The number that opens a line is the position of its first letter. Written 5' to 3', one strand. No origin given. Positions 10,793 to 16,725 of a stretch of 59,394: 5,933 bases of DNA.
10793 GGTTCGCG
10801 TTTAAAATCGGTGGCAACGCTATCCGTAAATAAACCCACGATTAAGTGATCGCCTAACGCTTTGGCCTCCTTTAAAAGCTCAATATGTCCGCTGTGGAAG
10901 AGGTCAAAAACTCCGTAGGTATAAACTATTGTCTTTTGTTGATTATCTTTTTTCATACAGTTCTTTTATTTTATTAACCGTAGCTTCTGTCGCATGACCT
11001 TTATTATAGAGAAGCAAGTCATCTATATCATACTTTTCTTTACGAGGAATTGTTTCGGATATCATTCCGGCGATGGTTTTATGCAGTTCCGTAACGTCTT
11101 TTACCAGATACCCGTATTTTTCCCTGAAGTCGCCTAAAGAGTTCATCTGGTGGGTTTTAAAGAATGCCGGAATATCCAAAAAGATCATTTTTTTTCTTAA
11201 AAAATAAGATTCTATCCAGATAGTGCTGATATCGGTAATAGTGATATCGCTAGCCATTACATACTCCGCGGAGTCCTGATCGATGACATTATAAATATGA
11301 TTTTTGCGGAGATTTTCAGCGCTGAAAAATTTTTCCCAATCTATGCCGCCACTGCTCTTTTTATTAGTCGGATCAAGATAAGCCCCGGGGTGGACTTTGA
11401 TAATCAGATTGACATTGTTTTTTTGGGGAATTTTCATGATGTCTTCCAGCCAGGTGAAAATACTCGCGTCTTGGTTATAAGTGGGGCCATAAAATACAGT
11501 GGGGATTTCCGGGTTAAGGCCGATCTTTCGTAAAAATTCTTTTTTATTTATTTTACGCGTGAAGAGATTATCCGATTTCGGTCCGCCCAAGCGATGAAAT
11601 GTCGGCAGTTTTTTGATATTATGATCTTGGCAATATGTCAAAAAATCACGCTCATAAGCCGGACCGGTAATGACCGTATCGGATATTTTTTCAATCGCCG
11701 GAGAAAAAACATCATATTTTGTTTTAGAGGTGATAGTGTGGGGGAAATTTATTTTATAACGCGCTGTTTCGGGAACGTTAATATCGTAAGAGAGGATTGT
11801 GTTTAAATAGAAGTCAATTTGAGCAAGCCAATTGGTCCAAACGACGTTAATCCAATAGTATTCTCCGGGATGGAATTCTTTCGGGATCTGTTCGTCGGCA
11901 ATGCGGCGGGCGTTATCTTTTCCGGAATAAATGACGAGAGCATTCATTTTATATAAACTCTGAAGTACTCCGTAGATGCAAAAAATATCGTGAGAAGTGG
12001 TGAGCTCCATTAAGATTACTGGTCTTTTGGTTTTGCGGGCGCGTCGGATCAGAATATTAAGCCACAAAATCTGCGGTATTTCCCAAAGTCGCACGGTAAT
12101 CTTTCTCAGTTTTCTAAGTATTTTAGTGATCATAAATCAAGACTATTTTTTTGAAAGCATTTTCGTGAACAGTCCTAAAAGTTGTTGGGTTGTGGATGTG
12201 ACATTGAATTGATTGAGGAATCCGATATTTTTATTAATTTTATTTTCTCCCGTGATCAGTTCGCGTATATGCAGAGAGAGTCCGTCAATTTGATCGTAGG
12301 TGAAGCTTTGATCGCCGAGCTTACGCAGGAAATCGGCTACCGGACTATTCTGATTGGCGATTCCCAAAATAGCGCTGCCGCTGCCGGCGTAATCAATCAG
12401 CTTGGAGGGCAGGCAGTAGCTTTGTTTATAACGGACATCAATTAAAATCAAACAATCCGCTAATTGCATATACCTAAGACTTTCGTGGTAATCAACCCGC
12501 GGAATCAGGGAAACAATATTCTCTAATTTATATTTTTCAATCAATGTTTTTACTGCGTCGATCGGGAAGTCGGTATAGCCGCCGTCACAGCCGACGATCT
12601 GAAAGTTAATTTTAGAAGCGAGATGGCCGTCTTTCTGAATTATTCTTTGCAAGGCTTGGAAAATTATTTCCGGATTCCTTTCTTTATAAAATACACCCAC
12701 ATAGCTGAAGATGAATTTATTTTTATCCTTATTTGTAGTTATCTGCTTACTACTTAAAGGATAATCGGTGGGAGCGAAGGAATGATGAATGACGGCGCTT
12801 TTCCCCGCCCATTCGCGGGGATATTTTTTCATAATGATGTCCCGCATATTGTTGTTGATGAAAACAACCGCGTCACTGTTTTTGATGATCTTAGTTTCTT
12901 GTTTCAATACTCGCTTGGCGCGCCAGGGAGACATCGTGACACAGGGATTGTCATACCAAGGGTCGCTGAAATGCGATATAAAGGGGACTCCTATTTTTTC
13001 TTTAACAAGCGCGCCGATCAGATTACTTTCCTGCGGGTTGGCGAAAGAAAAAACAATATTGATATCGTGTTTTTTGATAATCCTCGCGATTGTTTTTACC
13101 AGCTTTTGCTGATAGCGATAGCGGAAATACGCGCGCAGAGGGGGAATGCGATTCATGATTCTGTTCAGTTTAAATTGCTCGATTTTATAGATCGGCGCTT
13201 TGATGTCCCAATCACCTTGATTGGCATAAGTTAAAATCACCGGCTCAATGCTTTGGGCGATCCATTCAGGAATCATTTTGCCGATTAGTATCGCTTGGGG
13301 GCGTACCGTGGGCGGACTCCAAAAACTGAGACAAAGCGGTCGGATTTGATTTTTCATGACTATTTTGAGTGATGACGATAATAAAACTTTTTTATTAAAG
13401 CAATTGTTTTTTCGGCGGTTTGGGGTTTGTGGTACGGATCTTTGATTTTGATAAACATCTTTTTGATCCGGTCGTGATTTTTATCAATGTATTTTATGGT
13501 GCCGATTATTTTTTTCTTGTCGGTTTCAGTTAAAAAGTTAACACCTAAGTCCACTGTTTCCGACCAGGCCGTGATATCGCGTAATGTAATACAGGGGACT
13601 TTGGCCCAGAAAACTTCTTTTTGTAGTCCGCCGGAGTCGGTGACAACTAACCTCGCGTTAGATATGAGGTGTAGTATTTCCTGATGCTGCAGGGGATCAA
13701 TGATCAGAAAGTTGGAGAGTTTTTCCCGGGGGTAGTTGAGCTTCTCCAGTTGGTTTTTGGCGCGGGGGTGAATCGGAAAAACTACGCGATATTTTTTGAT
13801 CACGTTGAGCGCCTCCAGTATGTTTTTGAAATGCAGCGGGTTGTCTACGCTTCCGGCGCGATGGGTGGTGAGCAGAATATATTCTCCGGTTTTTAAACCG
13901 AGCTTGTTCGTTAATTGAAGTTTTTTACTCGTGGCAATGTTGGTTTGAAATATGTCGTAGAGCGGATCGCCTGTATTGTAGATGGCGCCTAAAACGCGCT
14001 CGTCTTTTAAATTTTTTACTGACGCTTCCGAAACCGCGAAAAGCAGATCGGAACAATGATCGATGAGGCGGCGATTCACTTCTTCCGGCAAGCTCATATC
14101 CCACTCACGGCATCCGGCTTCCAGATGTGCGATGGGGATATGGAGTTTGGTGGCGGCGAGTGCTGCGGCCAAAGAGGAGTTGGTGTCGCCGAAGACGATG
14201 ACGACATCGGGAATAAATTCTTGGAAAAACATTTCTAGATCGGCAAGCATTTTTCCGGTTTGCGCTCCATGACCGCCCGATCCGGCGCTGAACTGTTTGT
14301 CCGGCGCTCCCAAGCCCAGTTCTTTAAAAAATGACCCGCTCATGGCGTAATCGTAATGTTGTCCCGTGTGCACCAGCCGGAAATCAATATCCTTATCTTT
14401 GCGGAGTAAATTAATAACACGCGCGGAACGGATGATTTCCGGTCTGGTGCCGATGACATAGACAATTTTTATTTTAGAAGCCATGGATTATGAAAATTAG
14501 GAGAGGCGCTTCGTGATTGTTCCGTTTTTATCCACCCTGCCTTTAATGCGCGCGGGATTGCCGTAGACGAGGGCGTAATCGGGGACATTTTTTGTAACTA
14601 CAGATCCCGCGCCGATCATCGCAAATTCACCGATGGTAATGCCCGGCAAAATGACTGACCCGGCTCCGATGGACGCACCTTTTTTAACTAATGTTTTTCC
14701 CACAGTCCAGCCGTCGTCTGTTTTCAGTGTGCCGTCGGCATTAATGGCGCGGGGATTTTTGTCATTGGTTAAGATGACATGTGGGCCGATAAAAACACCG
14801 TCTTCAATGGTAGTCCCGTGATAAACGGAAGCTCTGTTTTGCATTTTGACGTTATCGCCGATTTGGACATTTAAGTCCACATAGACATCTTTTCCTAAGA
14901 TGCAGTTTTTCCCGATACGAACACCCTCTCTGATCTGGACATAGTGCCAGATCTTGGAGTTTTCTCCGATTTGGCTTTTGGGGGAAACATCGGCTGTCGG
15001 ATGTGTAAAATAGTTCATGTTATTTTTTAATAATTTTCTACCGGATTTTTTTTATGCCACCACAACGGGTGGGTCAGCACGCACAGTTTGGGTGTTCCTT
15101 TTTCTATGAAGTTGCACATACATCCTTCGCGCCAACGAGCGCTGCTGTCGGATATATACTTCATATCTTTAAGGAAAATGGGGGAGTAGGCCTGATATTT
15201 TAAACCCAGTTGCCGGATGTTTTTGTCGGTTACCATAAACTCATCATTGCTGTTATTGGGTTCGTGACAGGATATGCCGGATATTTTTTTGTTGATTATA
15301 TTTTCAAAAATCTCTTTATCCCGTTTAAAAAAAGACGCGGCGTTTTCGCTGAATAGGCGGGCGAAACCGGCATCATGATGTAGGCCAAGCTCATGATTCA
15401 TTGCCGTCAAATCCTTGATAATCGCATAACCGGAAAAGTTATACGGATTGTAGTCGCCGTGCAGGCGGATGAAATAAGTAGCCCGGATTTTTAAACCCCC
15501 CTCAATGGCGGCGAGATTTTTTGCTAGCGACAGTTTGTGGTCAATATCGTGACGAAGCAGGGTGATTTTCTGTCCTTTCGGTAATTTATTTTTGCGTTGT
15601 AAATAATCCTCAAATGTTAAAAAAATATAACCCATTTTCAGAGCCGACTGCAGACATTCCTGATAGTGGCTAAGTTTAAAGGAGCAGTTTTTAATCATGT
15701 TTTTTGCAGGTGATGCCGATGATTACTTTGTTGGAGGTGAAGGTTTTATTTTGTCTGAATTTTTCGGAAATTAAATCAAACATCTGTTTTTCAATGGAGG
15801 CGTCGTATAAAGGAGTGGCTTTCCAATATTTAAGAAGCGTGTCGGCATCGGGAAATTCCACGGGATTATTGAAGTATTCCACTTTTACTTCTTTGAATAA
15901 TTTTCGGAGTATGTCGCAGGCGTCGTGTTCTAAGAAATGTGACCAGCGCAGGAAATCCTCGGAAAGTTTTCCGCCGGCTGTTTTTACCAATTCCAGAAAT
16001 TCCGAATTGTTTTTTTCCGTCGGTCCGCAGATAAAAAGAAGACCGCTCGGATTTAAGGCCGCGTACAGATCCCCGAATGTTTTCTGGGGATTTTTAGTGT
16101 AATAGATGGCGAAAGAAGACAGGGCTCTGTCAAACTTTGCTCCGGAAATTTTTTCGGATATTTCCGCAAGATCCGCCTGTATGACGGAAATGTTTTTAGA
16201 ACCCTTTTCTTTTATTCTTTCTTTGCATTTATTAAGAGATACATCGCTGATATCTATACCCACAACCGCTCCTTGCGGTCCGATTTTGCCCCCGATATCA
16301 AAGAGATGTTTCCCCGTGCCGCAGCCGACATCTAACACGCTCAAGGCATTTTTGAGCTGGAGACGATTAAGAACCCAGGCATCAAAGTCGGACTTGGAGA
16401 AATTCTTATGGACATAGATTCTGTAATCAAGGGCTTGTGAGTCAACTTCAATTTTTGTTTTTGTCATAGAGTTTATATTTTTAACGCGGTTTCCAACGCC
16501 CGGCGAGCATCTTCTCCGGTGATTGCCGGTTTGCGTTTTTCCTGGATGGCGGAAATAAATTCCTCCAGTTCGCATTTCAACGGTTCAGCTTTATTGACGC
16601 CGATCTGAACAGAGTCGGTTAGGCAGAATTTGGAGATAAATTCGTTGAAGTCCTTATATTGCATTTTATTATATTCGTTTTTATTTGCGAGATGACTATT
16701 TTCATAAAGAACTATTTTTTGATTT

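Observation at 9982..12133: Minimal pyruvate-kinase barrel + cytidylyltransferase + TagF-like transferase: possible new CDP-activated glycan substituent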

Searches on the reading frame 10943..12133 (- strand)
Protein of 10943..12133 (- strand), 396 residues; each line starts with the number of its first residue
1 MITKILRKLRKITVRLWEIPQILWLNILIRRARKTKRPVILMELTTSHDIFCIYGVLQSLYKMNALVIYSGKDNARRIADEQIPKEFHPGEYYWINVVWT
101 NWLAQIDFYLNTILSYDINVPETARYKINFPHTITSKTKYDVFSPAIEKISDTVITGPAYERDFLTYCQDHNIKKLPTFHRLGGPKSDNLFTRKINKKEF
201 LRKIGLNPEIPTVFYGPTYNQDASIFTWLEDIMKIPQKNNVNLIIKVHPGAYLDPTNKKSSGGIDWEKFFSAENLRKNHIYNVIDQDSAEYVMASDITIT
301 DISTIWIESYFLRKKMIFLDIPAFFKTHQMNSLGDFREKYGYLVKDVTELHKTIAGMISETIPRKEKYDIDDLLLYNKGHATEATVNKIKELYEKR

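Call 3: search_protein_families(library=pfam, proteins=[window:10943-12133:-], max_evalue=0.1)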
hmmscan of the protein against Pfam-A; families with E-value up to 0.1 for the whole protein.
window:10943-12133:- (396 aa): 1 family
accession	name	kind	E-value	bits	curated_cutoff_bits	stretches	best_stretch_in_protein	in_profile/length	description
PF04464.20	Glyphos_transf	-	7.4e-09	35.5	22.1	1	178-389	159-365/367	CDP-Glycerol:Poly(glycerophosphate) glycerophosphotransferase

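Call 4: search_protein_families(library=ncbifam, proteins=[window:10943-12133:-], max_evalue=0.1)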
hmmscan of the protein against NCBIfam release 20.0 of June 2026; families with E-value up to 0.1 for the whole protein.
window:10943-12133:- (396 aa): 1 family
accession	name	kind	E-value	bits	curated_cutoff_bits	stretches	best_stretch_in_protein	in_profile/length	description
NF046086.1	BFO_1060_trans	domain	2.3e-06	27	200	1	235-393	215-364/365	BFO_1060 family glycosyltransferase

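Call 56: search_solved_structures(query=window:10943-12133:-, max_evalue=1, show_alignments=2)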
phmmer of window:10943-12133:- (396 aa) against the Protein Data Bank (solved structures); distinct sequences matched with E-value up to 1: 0.

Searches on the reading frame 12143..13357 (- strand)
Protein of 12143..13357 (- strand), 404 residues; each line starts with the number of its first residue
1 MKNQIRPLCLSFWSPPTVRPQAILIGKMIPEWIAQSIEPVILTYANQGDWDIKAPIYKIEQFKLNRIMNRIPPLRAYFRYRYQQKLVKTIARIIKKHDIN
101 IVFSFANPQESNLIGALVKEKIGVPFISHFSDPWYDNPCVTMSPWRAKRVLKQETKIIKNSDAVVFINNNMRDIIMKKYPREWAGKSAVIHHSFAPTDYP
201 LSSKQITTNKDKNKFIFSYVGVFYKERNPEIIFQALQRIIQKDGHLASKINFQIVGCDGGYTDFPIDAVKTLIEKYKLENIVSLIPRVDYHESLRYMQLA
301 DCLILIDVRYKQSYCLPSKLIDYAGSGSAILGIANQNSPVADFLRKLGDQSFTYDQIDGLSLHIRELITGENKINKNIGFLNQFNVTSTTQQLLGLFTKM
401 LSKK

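Call 3: search_protein_families(library=pfam, proteins=[window:12143-13357:-], max_evalue=0.1)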
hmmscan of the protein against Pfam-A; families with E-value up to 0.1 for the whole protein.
window:12143-13357:- (404 aa): 3 families
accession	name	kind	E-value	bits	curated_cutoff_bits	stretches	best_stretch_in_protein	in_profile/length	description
PF00534.26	Glycos_transf_1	-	9.4e-08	32.2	26.4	1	208-305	9-98/172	Glycosyl transferases group 1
PF13439.12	Glyco_transf_4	-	6.3e-06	26.8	28.5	1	70-191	44-163/170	Glycosyltransferase Family 4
PF13579.12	Glyco_trans_4_4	-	3.6e-05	24.6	29.7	1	31-175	13-142/158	Glycosyl transferase 4-like domain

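Call 4: search_protein_families(library=ncbifam, proteins=[window:12143-13357:-], max_evalue=0.1)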
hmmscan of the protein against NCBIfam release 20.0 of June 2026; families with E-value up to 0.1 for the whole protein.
window:12143-13357:- (404 aa): 5 families
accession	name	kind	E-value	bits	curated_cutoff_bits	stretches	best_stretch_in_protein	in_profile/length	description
TIGR04063.1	stp3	hypoth_equivalog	9.5e-07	28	442.05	1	36-305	31-295/397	TIGR04063 family PEP-CTERM/XrtA system glycosyltransferase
TIGR03449.1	mycothiol_MshA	equivalog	0.00012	21.2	462.5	1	153-315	157-317/406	D-inositol-3-phosphate glycosyltransferase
NF007640.0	PRK10307.1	subfamily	0.0012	17.8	276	1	149-369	160-371/411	WcaI family glycosyltransferase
TIGR04157.1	glyco_rSAM_CFB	subfamily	0.012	14.6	400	1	151-302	160-303/406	TIGR04157 family glycosyltransferase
TIGR04007.1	wcaI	equivalog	0.026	13.2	800.45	1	234-331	244-336/407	colanic acid biosynthesis glycosyltransferase WcaI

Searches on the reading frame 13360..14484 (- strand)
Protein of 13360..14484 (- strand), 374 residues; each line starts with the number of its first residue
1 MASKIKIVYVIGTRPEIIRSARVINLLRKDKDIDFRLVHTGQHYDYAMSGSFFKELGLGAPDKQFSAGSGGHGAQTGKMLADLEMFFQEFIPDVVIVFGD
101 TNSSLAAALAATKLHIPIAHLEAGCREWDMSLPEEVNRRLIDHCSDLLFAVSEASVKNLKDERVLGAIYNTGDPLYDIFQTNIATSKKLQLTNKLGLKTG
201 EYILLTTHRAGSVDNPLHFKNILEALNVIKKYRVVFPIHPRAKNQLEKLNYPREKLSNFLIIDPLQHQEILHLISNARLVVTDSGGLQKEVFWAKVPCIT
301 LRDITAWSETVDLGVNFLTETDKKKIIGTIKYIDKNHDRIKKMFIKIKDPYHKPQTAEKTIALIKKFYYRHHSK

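Call 3: search_protein_families(library=pfam, proteins=[window:13360-14484:-], max_evalue=0.1)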
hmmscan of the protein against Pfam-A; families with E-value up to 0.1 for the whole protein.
window:13360-14484:- (374 aa): 2 families
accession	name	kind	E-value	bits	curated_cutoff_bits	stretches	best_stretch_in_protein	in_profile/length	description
PF02350.25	Epimerase_2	-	6.6e-92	308.5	30.6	1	27-365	3-347/347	UDP-N-acetylglucosamine 2-epimerase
PF13579.12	Glyco_trans_4_4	-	0.0078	17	29.7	1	72-159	52-142/158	Glycosyl transferase 4-like domain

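Call 4: search_protein_families(library=ncbifam, proteins=[window:13360-14484:-], max_evalue=0.1)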
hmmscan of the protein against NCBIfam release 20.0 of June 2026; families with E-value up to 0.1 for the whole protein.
window:13360-14484:- (374 aa): 3 families
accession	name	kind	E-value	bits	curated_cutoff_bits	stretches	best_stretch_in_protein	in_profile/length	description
TIGR00236.1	wecB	equivalog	2.2e-88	296.9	210.15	1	5-365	1-363/366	non-hydrolyzing UDP-N-acetylglucosamine 2-epimerase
TIGR03568.1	NeuC_NnaA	equivalog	8.1e-25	87.4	235.9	1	6-363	2-364/365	UDP-N-acetylglucosamine 2-epimerase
TIGR01133.1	murG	equivalog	0.071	12.1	250.25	0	76-119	79-121/353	undecaprenyldiphospho-muramoylpentapeptide beta-N-acetylglucosaminyltransferase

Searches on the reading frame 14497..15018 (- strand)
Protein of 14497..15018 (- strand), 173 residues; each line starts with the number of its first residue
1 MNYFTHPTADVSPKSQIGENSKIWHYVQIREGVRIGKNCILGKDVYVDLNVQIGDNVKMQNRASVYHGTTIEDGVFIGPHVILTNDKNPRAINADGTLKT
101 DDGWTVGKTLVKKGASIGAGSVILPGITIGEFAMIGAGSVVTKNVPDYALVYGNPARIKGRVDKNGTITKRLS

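Call 3: search_protein_families(library=pfam, proteins=[window:14497-15018:-], max_evalue=0.1)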
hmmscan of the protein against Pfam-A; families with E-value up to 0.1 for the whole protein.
window:14497-15018:- (173 aa): 8 families
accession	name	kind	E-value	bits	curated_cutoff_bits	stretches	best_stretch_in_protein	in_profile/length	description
PF00132.30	Hexapep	-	8.6e-28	95.3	27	3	15-47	2-34/36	Bacterial transferase hexapeptide (six repeats)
PF14602.12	Hexapep_2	-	6.6e-12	45.4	27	2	33-61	2-28/34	Hexapeptide repeat of succinyl-transferase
PF25084.1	LbH_EIF2B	-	5.3e-11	42.9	54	1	8-85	15-95/105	EIF2B subunit epsilon LbH domain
PF25087.1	GMPPB_C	-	6e-05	23.1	39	0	44-84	4-44/110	GMPPB C-terminal domain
PF24894.1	Hexapep_GlmU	-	7.1e-05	23.3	23.3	1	11-62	43-92/104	GlmU-like, C-terminal hexapeptide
PF25247.1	LbH_GLGC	-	0.00026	21.4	27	1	33-82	74-122/135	GLGC left-handed parallel beta-helix domain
PF07959.18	Fucose_pyrophosphorylase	-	0.042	13.2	34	0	12-61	293-343/418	Fucose pyrophosphorylase domain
PF21711.3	DCTN5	-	0.074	13.1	40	0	23-65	98-140/182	Dynactin subunit 5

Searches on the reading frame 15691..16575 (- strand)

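Call 3: search_protein_families(library=pfam, proteins=[window:15691-16575:-], max_evalue=0.1)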
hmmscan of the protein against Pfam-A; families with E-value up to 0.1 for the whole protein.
window:15691-16575:- (294 aa): 21 families
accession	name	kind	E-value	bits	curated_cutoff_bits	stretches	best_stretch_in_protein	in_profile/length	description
PF13847.12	Methyltransf_31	-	7.6e-24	84.5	27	1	75-195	2-120/145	Methyltransferase domain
PF13649.12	Methyltransf_25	-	3.1e-17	63.5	27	1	80-178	1-97/97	Methyltransferase domain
PF08242.18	Methyltransf_12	-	1.1e-15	58.6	30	1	81-180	1-98/98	Methyltransferase domain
PF08241.18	Methyltransf_11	-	2.9e-14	53.9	21.2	1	81-182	1-95/95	Methyltransferase domain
PF01209.24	Ubie_methyltran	-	1.9e-13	50.7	20.1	1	68-183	39-152/233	ubiE/COQ5 methyltransferase family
PF13489.12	Methyltransf_23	-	1.2e-12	48.3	27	1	72-214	16-135/164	Methyltransferase domain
PF01135.25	PCMT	-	6.9e-09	36.2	20.3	1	53-138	50-135/210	Protein-L-isoaspartate(D-aspartate) O-methyltransferase (PCMT)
PF02390.23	Methyltransf_4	-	7.1e-09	35.8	24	1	78-146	3-71/173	Putative methyltransferase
PF03291.22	mRNA_G-N7_MeTrfase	-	1.8e-07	31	26.6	1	65-128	50-113/315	mRNA (guanine-N(7))-methyltransferase domain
PF02353.26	CMAS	-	5.3e-07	29.7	27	1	68-192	54-174/273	Mycolic acid cyclopropane synthetase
PF01189.24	Methyltr_RsmB-F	-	8.3e-07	29.3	27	1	72-152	4-84/199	16S rRNA methyltransferase RsmB/F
PF05175.20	MTS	-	3.5e-05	24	23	1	67-141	22-95/170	Methyltransferase small domain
PF08003.17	Methyltransf_9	-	3.8e-05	23.3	23.8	1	71-181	110-216/315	Protein of unknown function (DUF1698)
PF07021.18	MetW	-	4.5e-05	23.6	21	1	75-168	12-96/193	Methionine biosynthesis protein MetW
PF24675.1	NpmA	-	0.002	17.9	60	1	68-145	15-95/214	16S rRNA (adenine(1408)-N(1))-methyltransferase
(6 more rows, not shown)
